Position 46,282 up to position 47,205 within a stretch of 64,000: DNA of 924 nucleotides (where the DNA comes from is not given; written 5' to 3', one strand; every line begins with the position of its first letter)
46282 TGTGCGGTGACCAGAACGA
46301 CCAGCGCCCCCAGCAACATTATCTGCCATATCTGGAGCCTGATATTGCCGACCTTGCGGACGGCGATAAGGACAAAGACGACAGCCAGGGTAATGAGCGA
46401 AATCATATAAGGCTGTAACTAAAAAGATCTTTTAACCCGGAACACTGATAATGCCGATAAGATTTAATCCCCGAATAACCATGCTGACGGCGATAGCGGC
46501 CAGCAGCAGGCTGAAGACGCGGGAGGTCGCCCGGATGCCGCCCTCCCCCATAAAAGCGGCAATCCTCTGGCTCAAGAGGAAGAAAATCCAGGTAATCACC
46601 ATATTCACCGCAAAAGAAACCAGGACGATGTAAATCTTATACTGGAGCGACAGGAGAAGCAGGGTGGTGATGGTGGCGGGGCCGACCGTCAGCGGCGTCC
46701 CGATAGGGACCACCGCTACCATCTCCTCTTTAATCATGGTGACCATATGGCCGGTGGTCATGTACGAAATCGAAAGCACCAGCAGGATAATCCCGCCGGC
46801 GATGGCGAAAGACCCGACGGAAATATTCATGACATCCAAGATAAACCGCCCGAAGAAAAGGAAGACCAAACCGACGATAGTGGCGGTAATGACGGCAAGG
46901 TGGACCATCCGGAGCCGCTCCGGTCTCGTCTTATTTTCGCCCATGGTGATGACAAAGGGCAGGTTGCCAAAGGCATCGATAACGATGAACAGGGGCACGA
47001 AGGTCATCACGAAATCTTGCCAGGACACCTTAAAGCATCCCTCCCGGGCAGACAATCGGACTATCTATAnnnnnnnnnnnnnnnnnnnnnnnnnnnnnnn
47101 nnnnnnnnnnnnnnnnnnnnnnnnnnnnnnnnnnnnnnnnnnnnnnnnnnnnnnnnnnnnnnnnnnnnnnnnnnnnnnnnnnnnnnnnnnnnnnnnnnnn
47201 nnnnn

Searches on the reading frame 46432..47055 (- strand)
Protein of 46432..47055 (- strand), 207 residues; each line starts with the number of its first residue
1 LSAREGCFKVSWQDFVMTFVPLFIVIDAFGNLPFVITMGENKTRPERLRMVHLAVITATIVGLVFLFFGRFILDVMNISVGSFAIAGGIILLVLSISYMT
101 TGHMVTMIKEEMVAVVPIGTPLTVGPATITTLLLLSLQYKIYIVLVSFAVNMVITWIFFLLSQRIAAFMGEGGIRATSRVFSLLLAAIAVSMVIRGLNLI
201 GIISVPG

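Call 27: search_protein_families(library=pfam, proteins=[window:46432-47055:-], max_evalue=0.00001)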
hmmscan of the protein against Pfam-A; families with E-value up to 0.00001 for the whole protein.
window:46432-47055:- (207 aa): 1 family
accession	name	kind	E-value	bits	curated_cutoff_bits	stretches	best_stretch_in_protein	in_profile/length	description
PF01914.23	MarC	-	8.5e-37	127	23.9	1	13-198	2-200/203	MarC family integral membrane protein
